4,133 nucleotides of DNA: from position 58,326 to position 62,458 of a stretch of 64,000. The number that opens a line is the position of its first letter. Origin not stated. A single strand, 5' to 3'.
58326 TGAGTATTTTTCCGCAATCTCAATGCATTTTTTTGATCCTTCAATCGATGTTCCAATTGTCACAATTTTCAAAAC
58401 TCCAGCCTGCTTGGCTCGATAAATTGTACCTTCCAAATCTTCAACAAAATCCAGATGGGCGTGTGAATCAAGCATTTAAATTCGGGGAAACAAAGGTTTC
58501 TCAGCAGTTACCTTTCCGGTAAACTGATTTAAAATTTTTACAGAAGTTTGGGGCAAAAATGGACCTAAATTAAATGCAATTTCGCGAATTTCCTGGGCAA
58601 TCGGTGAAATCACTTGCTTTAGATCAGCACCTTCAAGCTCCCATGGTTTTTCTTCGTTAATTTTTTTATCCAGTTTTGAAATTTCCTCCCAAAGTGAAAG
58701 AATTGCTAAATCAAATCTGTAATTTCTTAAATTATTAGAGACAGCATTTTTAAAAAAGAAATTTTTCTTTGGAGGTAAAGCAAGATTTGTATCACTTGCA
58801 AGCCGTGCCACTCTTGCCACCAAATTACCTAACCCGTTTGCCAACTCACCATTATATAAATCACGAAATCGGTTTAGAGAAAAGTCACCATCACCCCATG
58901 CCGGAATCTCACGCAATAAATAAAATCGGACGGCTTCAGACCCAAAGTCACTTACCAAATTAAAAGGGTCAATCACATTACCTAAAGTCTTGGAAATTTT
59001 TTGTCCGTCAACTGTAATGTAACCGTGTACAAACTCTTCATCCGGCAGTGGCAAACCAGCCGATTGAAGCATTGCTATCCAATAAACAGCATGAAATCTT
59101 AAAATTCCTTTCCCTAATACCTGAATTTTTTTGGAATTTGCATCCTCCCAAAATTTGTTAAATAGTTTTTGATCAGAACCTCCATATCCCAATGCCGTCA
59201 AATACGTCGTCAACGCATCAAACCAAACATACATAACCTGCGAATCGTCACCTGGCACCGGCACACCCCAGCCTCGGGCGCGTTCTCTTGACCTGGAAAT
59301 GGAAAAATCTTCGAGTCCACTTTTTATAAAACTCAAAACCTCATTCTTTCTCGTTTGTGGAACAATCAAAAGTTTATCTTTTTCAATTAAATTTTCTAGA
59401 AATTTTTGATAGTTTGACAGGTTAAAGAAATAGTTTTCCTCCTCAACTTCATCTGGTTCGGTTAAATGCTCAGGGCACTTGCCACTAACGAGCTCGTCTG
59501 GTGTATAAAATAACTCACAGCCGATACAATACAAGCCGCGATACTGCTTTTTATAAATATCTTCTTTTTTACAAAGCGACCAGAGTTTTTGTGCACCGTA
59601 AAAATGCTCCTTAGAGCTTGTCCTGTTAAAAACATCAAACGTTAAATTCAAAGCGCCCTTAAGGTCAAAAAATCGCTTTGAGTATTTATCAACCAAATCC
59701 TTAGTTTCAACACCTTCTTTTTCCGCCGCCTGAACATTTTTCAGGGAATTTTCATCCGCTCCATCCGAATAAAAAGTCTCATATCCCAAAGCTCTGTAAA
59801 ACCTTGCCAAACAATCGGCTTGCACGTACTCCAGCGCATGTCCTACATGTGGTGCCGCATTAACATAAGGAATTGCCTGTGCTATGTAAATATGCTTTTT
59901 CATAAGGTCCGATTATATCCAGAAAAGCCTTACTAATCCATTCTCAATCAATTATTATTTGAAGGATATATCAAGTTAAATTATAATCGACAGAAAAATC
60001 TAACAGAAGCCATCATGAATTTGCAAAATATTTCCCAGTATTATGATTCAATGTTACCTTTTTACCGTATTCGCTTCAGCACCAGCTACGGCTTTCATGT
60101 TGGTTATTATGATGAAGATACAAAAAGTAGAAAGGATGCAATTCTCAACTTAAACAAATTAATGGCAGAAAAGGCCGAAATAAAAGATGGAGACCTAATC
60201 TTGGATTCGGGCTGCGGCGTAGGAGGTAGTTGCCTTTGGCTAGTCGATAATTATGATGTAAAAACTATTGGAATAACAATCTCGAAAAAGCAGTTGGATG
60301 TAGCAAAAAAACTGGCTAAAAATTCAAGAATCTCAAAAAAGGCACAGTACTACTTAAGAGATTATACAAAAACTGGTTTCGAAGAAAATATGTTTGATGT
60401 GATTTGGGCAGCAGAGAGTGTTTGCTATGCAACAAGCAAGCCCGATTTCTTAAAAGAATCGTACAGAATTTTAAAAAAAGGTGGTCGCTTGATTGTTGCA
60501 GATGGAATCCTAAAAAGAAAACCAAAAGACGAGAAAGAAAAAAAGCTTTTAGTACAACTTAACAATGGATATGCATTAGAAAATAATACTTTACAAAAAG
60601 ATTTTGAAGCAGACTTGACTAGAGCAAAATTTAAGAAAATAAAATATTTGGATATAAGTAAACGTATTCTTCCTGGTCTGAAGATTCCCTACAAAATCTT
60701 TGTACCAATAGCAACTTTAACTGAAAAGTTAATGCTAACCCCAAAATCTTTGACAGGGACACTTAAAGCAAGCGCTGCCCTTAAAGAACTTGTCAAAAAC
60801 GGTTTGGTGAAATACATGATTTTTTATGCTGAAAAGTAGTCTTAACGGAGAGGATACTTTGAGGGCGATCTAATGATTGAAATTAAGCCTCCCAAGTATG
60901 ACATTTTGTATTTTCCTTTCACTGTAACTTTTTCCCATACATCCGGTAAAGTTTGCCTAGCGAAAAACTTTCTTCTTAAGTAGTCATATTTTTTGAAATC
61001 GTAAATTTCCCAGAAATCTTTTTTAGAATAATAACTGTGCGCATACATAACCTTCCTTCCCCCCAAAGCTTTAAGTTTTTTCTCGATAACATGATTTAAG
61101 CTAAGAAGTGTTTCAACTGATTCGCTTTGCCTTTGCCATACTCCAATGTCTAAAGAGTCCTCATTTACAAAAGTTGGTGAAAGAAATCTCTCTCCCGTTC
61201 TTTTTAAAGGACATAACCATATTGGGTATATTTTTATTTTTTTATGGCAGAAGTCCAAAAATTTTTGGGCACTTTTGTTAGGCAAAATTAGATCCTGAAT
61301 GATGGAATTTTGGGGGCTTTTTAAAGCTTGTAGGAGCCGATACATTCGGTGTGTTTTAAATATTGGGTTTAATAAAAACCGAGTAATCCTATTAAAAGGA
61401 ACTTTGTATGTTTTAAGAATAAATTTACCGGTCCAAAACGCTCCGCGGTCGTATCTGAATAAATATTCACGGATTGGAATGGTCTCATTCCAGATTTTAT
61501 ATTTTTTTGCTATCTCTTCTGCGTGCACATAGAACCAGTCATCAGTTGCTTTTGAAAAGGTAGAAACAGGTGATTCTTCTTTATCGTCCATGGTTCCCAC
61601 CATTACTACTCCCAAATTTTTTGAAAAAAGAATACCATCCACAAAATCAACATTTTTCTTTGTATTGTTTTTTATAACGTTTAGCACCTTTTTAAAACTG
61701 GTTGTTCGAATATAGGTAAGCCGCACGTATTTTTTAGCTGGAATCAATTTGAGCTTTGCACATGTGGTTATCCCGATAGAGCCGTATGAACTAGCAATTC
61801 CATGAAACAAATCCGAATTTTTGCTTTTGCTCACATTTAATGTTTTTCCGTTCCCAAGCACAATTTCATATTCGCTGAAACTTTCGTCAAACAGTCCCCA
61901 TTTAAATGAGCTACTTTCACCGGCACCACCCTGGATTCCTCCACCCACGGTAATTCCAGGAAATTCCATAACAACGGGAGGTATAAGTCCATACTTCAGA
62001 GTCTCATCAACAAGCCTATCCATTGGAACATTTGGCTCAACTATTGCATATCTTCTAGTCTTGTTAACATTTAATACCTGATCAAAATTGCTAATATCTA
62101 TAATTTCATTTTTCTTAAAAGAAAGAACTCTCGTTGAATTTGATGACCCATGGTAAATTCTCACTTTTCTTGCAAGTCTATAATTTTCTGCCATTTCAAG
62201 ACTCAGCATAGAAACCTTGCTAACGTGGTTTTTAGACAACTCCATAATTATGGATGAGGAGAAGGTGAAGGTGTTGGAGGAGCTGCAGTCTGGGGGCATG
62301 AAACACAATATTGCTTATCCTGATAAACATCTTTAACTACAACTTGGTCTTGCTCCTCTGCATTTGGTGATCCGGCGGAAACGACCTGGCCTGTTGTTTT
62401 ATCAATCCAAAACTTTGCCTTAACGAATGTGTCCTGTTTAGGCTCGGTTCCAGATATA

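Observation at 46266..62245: Possible polyprenyl-phosphate pentose donor pathway feeding GT-C glycosyltransferases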

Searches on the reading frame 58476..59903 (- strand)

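Call 4: search_protein_families(library=pfam, proteins=[window:58476-59903:-], max_evalue=0.01)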
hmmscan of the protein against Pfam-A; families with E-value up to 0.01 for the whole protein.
window:58476-59903:- (475 aa): 3 families
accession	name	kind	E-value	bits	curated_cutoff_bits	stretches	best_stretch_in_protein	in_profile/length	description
PF09334.17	tRNA-synt_1g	-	3.1e-97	326.2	20.1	2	152-365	177-390/391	tRNA synthetases class I (M)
PF00133.28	tRNA-synt_1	-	2.4e-21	76.4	22.7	2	220-330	295-403/414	tRNA synthetases class I (I, L, M and V)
PF01406.26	tRNA-synt_1e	-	1.3e-11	44.9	27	2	12-89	17-94/301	tRNA synthetases class I (C) catalytic domain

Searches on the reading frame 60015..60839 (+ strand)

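Call 4: search_protein_families(library=pfam, proteins=[window:60015-60839:+], max_evalue=0.01)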
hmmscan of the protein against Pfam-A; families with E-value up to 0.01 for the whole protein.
window:60015-60839:+ (274 aa): 12 families
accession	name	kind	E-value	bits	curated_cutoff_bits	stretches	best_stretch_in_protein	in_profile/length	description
PF02353.26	CMAS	-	2.1e-22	80.1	27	1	3-178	7-180/273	Mycolic acid cyclopropane synthetase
PF08241.18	Methyltransf_11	-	5.5e-19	69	21.2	1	63-161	1-95/95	Methyltransferase domain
PF13649.12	Methyltransf_25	-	6.4e-16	59.3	27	1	62-157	1-97/97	Methyltransferase domain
PF13847.12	Methyltransf_31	-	5.1e-15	55.9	27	1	57-172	2-124/145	Methyltransferase domain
PF08242.18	Methyltransf_12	-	7.2e-10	39.9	30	1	63-159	1-98/98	Methyltransferase domain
PF01209.24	Ubie_methyltran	-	4.5e-08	33.2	20.1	1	53-161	42-151/233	ubiE/COQ5 methyltransferase family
PF13489.12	Methyltransf_23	-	9.9e-07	29.1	27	1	54-163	18-118/164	Methyltransferase domain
PF07021.18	MetW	-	0.00011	22.4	21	1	55-155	10-104/193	Methionine biosynthesis protein MetW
PF05175.20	MTS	-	0.0011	19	23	1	50-162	23-140/170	Methyltransferase small domain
PF09445.16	Methyltransf_15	-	0.0013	18.8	22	0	61-119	3-60/165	RNA cap guanine-N2 methyltransferase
PF05148.21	Methyltransf_8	-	0.0038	17.6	27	0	121-170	117-164/219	Hypothetical methyltransferase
PF00107.32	ADH_zinc_N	-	0.004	17.6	31.8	1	68-162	1-88/129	Zinc-binding dehydrogenase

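Call 5: search_protein_families(library=ncbifam, proteins=[window:60015-60839:+], max_evalue=0.01)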
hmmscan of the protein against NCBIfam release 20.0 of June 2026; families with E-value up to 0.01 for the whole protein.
window:60015-60839:+ (274 aa): 42 families (the best 25 are shown)
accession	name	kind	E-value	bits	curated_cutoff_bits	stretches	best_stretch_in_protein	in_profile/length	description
NF041943.1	GPPMT_Stmyces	equivalog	1.4e-20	74.3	400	1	49-224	68-239/272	geranyl diphosphate 2-C-methyltransferase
NF040703.1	cyclopro_CfaB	exception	6.2e-19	68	650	1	4-169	105-270/393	C17 cyclopropane fatty acid synthase CfaB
NF053839.1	CPFASynBruc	equivalog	1e-18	67.5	600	1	4-161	120-276/410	cyclopropane fatty acid synthase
NF045667.1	MTase_DVU1556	equivalog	5.9e-17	61.8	155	1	46-208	10-162/213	DVU_1556 family methyltransferase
NF041675.1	sarc_dimgly_tmase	equivalog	8.7e-17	61.9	550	1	7-165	13-173/278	sarcosine/dimethylglycine N-methyltransferase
NF040660.1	mycolic_MTase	equivalog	5.3e-16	59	390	1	3-178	5-178/283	cyclopropane mycolic acid synthase family methyltransferase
NF008686.0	PRK11705.1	equivalog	7.4e-15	54.9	400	1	8-132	118-234/383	cyclopropane fatty acyl phospholipid synthase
NF041536.1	ArsM_DUF2284_UU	exception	8.8e-14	50.7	575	1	55-211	73-227/459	arsenite methyltransferase/DUF2284 domain selenoprotein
NF008823.0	PRK11873.1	subfamily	4.5e-12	46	263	1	41-210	59-227/272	arsenite methyltransferase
NF047649.1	MTase_UXPK_star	exception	4.6e-12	45.6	460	1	55-178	74-198/283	methyltransferase/UXPK-star double selenoprotein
NF041537.1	ArsM_AhpD_UU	exception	5.5e-12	45.1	510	1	55-178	73-197/345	arsenite methyltransferase/AhpD domain selenoprotein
TIGR01934.1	MenG_MenH_UbiE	subfamily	1.1e-11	44.5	158.35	1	50-164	31-144/223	ubiquinone/menaquinone biosynthesis methyltransferase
NF001244.0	PRK00216.1-5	equivalog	1.1e-11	44.5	216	1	50-163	40-155/236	bifunctional demethylmenaquinone methyltransferase/2-methoxy-6-polyprenyl-1,4-benzoquinol methylase UbiE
NF043040.1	corrin_prot_MT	hypoth_equivalog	4.4e-11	42.6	180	1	46-169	30-155/216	corrinoid protein-associated methyltransferase CpaM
TIGR02072.1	BioC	equivalog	1.2e-10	41.6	184.95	1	31-162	8-133/244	malonyl-ACP O-methyltransferase BioC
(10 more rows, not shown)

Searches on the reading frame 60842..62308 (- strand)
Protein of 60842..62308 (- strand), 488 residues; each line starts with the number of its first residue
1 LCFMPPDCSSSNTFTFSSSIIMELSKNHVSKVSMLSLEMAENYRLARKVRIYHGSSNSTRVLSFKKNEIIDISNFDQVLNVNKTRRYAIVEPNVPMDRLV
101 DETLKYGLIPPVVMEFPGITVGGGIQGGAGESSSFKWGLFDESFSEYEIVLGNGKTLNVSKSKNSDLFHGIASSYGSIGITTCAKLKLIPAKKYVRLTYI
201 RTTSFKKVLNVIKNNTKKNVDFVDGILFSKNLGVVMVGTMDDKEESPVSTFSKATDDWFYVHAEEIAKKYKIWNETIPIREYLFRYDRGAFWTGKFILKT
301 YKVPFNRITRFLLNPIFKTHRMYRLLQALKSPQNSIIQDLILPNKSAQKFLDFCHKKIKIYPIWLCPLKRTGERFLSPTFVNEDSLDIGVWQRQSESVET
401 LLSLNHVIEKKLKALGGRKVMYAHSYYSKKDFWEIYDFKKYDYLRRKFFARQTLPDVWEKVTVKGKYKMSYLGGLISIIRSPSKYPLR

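Call 4: search_protein_families(library=pfam, proteins=[window:60842-62308:-], max_evalue=0.01)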
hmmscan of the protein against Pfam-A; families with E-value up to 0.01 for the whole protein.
window:60842-62308:- (488 aa): 1 family
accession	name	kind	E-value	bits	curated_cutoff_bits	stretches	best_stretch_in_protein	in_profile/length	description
PF01565.28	FAD_binding_4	-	6.6e-13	49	26.4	1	47-159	25-138/139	FAD binding domain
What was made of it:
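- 60015..62245 (.): NOT part of the unit. Convergent pair: a Cfa/CMAS-like SAM methyltransferase (60015-60839, +) and a BfaA/DHCR24-like FAD reductase (60842-62245, -). Domains from call 4.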

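Call 5: search_protein_families(library=ncbifam, proteins=[window:60842-62308:-], max_evalue=0.01)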
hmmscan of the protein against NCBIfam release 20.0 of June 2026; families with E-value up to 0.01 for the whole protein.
window:60842-62308:- (488 aa): 10 families
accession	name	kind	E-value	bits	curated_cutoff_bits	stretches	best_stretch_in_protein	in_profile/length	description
NF053785.1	DcplphribOxDprE1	equivalog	3.5e-11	43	500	1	69-224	60-221/449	decaprenylphosphoryl-beta-D-ribose oxidase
TIGR00387.1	glcD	equivalog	8.3e-10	38.1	567.9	1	62-196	38-178/413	glycolate oxidase subunit GlcD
TIGR01676.1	GLDHase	equivalog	1.2e-09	37.6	458.25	1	48-218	85-249/541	L-galactonolactone dehydrogenase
TIGR01678.1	FAD_lactone_ox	subfamily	1.2e-09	37.6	396.8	1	44-259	35-249/438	sugar 1,4-lactone oxidase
NF049975.1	2HglutDHaseYdiJ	equivalog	6.7e-07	27.4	1350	1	54-167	85-200/1018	D-2-hydroxyglutarate dehydrogenase YdiJ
TIGR01679.1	bact_FAD_ox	subfamily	2.1e-06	26.9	292.25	1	41-221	26-203/419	FAD-linked oxidoreductase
NF008408.0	PRK11230.1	equivalog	1.9e-05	23.3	897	1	27-199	63-238/499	glycolate oxidase subunit GlcD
NF041227.1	BagG_FevA2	exception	9.3e-05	21.2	850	1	80-194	100-213/455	bagremycin/ferroverdin biosynthesis FAD-dependent oxygenase BagG/FevA2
TIGR01677.1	pln_FAD_oxido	subfamily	0.00011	20.8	383.1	1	69-204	85-226/560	FAD-dependent oxidoreductase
NF041226.1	BagK_FevA1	equivalog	0.0014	17.1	800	1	80-194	96-209/453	bagremycin/ferroverdin biosynthesis FAD-dependent oxygenase BagK/FevA1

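Call 7: search_solved_structures(query=window:60842-62308:-, max_evalue=1)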
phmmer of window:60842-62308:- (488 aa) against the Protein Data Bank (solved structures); distinct sequences matched with E-value up to 1: 87 (the best 60 are shown).
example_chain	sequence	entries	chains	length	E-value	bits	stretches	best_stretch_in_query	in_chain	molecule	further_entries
6c80_A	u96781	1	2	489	1.1e-13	54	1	74-229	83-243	cytokinin oxidase LuCKX1.1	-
4ml8_A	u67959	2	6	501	3.2e-13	52.5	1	99-270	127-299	Cytokinin oxidase 2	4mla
2exr_A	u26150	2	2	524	6.6e-13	51.5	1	104-230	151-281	Cytokinin dehydrogenase 7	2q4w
6yaq_A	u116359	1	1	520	1e-11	47.5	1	101-226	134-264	Cytokinin dehydrogenase 8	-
8cj9_A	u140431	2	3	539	1.1e-11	47.4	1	101-226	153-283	cytokinin dehydrogenase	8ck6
8qmy_A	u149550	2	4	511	1.9e-09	40.1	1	39-206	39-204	ancestral L-galactono-1,4-lactone dehydrogenase | L-galactono-1,4-lactone dehydrogenase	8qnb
8qnr_A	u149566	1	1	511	1.9e-09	40.1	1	39-206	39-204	L-galactono-1,4-lactone dehydrogenase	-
7a24_z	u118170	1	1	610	2.6e-09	39.6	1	36-207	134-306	GLDH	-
8qnc_A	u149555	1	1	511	3.3e-09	39.2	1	39-206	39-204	L-galactono-1,4-lactone dehydrogenase: A113G variant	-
7sml_A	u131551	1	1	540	5.7e-09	38.5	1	33-205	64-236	L-GALACTONO-1,4-LACTONE DEHYDROGENASE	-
8qvt_A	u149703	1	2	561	3.1e-08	36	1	102-200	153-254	cytokinin dehydrogenase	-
3s1f_A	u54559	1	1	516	1.1e-07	34.2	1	99-205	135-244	Cytokinin dehydrogenase 1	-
3s1e_A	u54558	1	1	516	2.8e-07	32.9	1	100-205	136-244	Cytokinin dehydrogenase 1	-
2qkn_A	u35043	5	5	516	2.8e-07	32.9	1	100-205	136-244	Cytokinin dehydrogenase 1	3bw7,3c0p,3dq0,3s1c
2qpm_A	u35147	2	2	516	2.8e-07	32.9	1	100-205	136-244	Cytokinin dehydrogenase 1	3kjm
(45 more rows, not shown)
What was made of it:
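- On DPA (arabinofuranose) pathway: PDB DprE1 chains score 18-26 bits (call 7).
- PDB DprE1 chains score 18-26 bits, below cytokinin oxidases and GLDH (call 7).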

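Call 51: list_cluster_members(proteins=[window:60842-62245:-, window:60015-60839:+, window:55044-56093:-, window:48322-48756:-, window:47237-48325:-])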
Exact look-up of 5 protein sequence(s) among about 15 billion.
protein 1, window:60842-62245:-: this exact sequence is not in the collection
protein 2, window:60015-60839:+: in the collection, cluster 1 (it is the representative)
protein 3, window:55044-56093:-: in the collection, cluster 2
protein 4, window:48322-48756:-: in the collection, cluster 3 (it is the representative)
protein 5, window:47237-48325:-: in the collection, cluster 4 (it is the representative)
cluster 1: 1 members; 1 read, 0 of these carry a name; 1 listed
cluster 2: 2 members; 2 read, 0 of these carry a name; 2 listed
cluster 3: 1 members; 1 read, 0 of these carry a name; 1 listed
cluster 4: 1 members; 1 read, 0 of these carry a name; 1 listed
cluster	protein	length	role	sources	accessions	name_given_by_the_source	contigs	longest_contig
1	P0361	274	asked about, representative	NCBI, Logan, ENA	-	-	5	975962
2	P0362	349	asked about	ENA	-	-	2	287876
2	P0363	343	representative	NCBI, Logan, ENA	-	-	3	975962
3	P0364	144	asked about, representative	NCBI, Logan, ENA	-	-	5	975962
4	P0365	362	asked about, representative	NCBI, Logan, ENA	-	-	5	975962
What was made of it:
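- Tried and rejected: Exact-cluster look-up: it gave no names (call 51).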

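Call 75: search_dna_similar(query=window:60842-62245:-, collection=plasmids, mode=protein, max_rows=15)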
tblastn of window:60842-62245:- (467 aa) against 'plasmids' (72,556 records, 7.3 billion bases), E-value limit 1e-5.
Records with a match: 7; places in all: 8; records where one place covers at least 80% of the query: 6.
Best place of each record, by identity: <60% 7.
By first word of the organism name: Variovorax 2; Prescottella 1; Nonomuraea 1; Nocardia 1; Tsukamurella 1; Acaryochloris 1.
By predicted mobility (MOB-suite, as given by PLSDB): non-mobilizable 6; conjugative 1.
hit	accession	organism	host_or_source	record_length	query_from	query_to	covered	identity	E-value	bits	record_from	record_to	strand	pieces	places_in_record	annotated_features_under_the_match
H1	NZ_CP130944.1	Prescottella sp. R16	sediment,marine sediment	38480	21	443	87%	29.4%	2e-31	163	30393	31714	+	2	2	none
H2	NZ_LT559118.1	Nonomuraea gerenzanensis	-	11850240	29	445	89%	27.8%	7e-38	154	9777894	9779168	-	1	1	none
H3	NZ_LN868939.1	Nocardia farcinica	not known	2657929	28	440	88%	26.9%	5e-36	149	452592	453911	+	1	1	none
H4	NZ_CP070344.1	Variovorax sp. PDNC026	cell culture,Plastic debris in ...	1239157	34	443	88%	25.5%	4e-35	146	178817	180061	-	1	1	none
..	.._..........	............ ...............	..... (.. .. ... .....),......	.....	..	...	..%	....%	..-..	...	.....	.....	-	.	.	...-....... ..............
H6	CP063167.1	Variovorax paradoxus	-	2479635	49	442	84%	25.3%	2e-29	129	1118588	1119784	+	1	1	FAD-binding oxidoreductase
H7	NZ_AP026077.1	Acaryochloris marina MBIC10699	cell culture,Ascidian, Diplosoma similis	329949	17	340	69%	22.4%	9e-7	59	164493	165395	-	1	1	FAD-binding oxidoreductase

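Call 76: get_annotated_region(hit=H5, flank=4000)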
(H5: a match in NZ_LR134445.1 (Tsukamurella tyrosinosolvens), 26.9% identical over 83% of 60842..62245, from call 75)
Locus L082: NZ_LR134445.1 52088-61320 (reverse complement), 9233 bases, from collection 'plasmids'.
description: Tsukamurella tyrosinosolvens strain NCTC13231 plasmid 3, complete sequence
organism: Tsukamurella tyrosinosolvens (NCBI taxid 57704)
taxonomy: Bacteria; Actinomycetota; Actinomycetes; Mycobacteriales; Tsukamurellaceae; Tsukamurella; Tsukamurella tyrosinosolvens
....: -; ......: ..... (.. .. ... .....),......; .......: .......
typing (MOB-suite, as given by PLSDB): non-mobilizable
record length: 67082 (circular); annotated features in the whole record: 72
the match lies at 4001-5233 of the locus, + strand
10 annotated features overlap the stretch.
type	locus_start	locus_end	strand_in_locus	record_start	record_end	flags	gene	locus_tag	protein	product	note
CDS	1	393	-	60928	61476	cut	-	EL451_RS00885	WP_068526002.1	hypothetical protein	-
CDS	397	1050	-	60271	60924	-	recR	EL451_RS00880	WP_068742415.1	recombination mediator RecR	GO:0006310 - DNA recombination [Evidence IEA]; GO:0006281 - DNA repair [Evidence IEA]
CDS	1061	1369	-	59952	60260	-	-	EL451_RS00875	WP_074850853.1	YbaB/EbfC family nucleoid-associated protein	GO:0008150 - biological_process [Evidence IEA]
CDS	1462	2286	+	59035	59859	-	-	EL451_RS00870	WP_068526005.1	Rv3717 family N-acetylmuramoyl-L-alanine amidase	-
CDS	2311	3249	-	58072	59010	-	-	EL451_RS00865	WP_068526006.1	pseudouridine synthase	GO:0001522 - pseudouridine synthesis [Evidence IEA]; GO:0009451 - RNA modification [Evidence IEA]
CDS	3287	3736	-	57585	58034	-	-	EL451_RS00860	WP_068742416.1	SRPBCC family protein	-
CDS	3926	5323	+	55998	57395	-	-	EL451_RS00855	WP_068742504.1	FAD-binding oxidoreductase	-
CDS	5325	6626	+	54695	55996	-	-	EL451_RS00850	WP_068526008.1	class I SAM-dependent methyltransferase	-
CDS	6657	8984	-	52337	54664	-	-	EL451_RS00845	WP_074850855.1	DNA polymerase III subunit gamma and tau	GO:0006260 - DNA replication [Evidence IEA]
CDS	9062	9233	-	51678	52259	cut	-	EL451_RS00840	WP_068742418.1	hypothetical protein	-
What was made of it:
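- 60015..62245 (.): That protein lies in an SRPBCC | FAD-oxidoreductase - SAM-MT operon (call 76).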

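Call 77: get_annotated_region(hit=H6, flank=4000)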
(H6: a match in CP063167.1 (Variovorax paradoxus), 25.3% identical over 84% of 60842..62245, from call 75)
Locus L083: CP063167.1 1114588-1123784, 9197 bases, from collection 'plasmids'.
description: Variovorax paradoxus strain VAI-C plasmid unnamed, complete sequence
organism: Variovorax paradoxus (NCBI taxid 34073)
taxonomy: Bacteria; Pseudomonadota; Betaproteobacteria; Burkholderiales; Comamonadaceae; Variovorax; Variovorax paradoxus
host: -; source: -; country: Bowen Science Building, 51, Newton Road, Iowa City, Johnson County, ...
typing (MOB-suite, as given by PLSDB): non-mobilizable
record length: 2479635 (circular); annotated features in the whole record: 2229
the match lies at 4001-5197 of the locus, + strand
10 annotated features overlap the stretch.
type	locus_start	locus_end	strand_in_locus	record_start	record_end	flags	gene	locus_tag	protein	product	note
CDS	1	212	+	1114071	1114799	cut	-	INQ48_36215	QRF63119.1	NAD(P)H-dependent oxidoreductase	-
CDS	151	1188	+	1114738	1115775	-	-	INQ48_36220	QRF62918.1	zinc-dependent alcohol dehydrogenase family protein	-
CDS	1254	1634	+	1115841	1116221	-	-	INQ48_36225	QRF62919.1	hypothetical protein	-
CDS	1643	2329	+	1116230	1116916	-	-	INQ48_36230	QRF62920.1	PRC-barrel domain-containing protein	-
CDS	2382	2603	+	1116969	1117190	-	-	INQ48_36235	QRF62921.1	hypothetical protein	-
CDS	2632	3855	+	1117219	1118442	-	-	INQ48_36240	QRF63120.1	class I SAM-dependent methyltransferase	-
CDS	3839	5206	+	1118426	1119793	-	-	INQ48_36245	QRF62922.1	FAD-binding oxidoreductase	-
CDS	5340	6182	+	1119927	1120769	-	-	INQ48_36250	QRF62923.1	universal stress protein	-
CDS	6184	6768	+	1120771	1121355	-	-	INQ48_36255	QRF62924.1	exopolysaccharide biosynthesis protein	-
CDS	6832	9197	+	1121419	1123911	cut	-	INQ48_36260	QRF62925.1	cation-translocating P-type ATPase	-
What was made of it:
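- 60015..62245 (.): A similar pair occurs in Variovorax (call 77).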
